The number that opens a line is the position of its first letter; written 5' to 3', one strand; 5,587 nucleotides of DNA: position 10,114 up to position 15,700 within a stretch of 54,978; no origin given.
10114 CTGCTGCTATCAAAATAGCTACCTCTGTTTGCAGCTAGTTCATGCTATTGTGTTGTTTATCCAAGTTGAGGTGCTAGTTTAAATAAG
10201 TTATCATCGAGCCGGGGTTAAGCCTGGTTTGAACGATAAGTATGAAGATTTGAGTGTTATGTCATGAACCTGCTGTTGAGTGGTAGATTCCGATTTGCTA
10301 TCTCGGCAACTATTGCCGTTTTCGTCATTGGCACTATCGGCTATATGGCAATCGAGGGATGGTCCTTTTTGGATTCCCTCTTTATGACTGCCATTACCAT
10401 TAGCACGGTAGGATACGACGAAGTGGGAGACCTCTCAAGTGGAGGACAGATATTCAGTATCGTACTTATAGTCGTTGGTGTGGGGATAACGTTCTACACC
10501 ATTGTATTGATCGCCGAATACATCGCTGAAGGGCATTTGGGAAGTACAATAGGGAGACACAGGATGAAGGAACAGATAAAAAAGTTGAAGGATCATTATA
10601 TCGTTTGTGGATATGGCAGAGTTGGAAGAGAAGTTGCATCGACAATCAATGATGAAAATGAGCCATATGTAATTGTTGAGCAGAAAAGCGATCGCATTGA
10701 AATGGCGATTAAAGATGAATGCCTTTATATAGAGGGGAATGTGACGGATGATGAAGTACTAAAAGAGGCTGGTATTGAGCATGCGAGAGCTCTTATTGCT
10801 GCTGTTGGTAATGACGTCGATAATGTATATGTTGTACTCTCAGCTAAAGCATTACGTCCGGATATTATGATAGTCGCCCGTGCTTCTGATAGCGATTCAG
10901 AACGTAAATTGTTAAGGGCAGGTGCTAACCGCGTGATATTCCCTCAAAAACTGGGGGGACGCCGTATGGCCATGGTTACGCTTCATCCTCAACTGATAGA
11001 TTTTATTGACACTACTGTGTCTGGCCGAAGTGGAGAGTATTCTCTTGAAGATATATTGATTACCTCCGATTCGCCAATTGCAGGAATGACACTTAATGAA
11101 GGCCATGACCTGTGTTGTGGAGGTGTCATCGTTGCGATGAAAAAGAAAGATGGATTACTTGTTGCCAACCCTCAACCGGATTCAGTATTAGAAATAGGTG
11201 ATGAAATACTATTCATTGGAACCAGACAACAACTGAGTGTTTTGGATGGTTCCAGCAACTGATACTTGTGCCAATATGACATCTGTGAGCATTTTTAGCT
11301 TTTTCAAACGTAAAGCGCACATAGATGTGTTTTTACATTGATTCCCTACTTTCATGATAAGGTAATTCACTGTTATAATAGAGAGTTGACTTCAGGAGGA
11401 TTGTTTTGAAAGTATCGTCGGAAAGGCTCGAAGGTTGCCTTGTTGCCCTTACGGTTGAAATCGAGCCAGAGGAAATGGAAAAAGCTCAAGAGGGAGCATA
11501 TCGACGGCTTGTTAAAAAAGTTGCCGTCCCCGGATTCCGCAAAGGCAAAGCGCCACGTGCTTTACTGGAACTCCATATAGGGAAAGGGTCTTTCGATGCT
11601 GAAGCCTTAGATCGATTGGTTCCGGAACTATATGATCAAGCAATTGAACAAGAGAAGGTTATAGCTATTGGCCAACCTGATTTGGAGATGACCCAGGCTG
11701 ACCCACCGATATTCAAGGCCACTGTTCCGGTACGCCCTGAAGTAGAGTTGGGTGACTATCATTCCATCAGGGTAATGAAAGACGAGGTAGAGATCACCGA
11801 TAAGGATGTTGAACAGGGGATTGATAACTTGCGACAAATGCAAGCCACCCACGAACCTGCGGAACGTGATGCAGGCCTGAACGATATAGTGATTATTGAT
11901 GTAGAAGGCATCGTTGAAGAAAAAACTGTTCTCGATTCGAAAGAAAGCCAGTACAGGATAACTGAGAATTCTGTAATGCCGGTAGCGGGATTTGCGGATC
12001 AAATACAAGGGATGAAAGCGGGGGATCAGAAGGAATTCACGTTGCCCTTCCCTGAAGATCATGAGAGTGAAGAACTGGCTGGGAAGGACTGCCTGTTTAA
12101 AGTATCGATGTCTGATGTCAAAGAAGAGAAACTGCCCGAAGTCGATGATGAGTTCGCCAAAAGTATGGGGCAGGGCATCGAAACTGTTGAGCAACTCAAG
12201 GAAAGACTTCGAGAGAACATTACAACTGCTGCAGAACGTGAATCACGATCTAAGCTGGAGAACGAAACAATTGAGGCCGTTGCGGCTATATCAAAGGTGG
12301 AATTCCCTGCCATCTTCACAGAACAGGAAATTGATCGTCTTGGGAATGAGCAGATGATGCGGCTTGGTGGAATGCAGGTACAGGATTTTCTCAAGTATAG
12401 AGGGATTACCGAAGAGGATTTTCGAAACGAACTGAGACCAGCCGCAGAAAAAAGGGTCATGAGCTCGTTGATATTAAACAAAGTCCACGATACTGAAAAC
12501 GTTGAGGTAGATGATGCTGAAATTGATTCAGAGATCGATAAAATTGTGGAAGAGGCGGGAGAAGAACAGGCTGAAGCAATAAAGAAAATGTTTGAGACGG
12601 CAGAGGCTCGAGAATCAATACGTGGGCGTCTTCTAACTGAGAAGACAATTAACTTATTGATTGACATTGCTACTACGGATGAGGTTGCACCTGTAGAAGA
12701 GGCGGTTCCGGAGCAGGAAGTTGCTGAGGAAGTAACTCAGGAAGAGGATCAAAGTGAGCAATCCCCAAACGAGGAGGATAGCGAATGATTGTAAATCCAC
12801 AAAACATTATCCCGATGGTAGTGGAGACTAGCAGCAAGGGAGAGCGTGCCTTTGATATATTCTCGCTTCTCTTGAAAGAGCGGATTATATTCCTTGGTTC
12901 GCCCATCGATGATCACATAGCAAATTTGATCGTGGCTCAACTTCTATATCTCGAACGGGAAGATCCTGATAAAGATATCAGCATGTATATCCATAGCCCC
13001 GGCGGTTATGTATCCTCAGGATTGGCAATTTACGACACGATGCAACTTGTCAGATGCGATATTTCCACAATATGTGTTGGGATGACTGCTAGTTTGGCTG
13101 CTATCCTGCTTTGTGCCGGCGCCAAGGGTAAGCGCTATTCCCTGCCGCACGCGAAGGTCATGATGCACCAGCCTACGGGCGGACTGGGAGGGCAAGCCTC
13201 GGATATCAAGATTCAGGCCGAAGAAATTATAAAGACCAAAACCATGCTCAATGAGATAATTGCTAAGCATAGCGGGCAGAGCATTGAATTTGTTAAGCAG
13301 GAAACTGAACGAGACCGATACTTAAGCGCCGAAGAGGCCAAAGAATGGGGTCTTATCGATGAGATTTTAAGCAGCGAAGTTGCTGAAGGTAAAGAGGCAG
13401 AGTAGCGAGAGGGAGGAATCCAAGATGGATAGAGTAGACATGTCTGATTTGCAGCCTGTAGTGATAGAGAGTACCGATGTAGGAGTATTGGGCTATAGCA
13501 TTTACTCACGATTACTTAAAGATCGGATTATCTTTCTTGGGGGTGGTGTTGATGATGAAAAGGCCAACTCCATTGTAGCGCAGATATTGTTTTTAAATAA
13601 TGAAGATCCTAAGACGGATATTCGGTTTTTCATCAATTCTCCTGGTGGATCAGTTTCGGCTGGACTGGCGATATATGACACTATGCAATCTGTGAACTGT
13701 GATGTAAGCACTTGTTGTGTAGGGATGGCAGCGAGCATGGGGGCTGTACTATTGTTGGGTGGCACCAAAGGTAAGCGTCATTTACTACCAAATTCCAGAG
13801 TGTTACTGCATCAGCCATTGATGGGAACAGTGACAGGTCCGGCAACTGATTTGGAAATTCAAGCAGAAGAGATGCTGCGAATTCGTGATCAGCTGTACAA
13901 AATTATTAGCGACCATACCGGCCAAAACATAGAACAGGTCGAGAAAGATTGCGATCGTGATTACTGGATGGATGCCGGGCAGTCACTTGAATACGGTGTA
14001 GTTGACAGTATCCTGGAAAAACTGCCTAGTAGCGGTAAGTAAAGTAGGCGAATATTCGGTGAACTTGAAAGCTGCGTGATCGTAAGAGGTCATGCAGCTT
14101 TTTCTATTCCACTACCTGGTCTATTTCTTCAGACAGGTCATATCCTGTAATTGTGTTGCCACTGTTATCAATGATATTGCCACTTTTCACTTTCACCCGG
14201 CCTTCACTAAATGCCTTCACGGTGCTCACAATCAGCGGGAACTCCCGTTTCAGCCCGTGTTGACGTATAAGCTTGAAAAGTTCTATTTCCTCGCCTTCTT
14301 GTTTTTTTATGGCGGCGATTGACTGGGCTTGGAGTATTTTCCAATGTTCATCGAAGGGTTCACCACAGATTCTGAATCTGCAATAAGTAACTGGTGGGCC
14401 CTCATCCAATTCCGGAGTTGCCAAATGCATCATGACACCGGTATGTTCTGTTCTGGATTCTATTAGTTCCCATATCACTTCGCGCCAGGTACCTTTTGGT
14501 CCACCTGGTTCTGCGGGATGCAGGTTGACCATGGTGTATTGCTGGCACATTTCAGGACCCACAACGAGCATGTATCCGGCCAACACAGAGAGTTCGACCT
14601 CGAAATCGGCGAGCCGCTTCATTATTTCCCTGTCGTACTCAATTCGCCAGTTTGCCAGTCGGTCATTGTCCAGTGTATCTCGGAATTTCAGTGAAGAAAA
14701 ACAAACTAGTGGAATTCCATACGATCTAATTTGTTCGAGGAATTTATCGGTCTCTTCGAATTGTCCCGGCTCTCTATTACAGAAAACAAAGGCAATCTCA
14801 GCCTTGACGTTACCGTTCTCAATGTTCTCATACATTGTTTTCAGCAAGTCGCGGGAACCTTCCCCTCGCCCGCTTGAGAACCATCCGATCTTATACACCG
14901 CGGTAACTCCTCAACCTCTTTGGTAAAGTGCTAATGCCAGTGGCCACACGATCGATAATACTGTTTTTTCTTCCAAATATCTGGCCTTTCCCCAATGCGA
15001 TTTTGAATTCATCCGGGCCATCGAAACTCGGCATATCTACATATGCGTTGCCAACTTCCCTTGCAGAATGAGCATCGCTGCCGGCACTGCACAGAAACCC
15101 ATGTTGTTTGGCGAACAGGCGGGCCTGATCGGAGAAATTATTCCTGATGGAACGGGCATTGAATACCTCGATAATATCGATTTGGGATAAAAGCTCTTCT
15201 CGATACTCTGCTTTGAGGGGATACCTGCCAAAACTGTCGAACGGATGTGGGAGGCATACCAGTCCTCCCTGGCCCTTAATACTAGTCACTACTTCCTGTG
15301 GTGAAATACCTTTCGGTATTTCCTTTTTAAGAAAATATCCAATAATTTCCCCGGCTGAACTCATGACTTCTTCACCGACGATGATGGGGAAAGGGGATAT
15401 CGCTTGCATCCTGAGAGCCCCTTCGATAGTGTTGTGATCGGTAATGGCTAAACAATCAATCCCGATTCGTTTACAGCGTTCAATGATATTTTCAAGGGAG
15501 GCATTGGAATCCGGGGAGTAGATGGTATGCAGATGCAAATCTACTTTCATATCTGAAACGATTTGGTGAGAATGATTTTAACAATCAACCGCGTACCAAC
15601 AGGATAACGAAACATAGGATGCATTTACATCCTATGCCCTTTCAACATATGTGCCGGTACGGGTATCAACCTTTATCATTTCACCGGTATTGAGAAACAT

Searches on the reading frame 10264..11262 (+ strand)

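Call 12: search_protein_families(library=pfam, proteins=[window:10264-11262:+], max_evalue=0.00001)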
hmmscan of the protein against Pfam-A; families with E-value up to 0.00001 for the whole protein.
window:10264-11262:+ (332 aa): 3 families
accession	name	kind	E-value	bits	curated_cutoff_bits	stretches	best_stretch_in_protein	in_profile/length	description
PF02254.24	TrkA_N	-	2.5e-34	118.5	23.8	1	112-227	1-116/116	TrkA-N domain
PF07885.22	Ion_trans_2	-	5.3e-14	52.3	22.5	1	16-88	3-78/79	Ion channel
PF02080.26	TrkA_C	-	4.3e-08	33.4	27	1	263-325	3-64/71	TrkA-C domain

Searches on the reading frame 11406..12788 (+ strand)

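Call 13: search_protein_families(library=pfam, proteins=[window:11406-12788:+], max_evalue=0.00001)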
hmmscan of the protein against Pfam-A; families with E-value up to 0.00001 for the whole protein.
window:11406-12788:+ (460 aa): 3 families
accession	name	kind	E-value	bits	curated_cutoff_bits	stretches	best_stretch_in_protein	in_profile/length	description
PF05697.18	Trigger_N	-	2.7e-40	138.4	22.2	1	1-142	1-144/144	Bacterial trigger factor protein (TF)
PF05698.19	Trigger_C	-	8.9e-28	97.8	22.7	1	260-419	1-161/162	Bacterial trigger factor protein (TF) C-terminus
PF00254.34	FKBP_C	-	8.3e-09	36.1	21.1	1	156-234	5-92/94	FKBP-type peptidyl-prolyl cis-trans isomerase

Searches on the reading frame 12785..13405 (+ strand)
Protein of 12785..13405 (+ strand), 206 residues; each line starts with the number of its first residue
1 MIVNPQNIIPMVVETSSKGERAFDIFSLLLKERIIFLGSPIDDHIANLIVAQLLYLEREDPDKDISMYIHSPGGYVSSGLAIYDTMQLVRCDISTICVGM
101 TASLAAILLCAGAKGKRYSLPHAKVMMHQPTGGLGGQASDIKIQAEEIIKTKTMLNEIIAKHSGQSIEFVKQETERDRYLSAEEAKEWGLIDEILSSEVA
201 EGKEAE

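Call 13: search_protein_families(library=pfam, proteins=[window:12785-13405:+], max_evalue=0.00001)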
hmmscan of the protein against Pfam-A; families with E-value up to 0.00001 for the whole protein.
window:12785-13405:+ (206 aa): 1 family
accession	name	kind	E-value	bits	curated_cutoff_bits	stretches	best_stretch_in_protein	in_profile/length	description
PF00574.28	CLP_protease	-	5.3e-80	268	20.2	1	18-197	2-181/182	Clp protease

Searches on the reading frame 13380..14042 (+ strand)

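Call 13: search_protein_families(library=pfam, proteins=[window:13380-14042:+], max_evalue=0.00001)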
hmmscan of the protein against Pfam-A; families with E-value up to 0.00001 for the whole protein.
window:13380-14042:+ (220 aa): 1 family
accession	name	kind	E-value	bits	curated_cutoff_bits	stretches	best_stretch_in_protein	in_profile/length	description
PF00574.28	CLP_protease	-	9.8e-75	250.9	20.2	1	39-214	7-181/182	Clp protease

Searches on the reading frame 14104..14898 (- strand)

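Call 13: search_protein_families(library=pfam, proteins=[window:14104-14898:-], max_evalue=0.00001)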
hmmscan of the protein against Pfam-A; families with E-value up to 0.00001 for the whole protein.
window:14104-14898:- (264 aa): 1 family
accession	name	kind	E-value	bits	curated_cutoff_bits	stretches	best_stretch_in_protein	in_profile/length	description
PF00551.24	Formyl_trans_N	-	1.2e-13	51.6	26.1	1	15-177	10-156/181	Formyl transferase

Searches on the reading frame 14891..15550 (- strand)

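Call 13: search_protein_families(library=pfam, proteins=[window:14891-15550:-], max_evalue=0.00001)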
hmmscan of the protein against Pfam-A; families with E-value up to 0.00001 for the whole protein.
window:14891-15550:- (219 aa): 2 families
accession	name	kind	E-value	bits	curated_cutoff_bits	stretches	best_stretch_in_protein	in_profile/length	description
PF13263.12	PHP_C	-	3.8e-11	42.8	21.3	1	141-190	5-55/56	PHP-associated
PF02811.25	PHP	-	3.8e-10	40.8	26.4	1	4-48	1-46/164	PHP domain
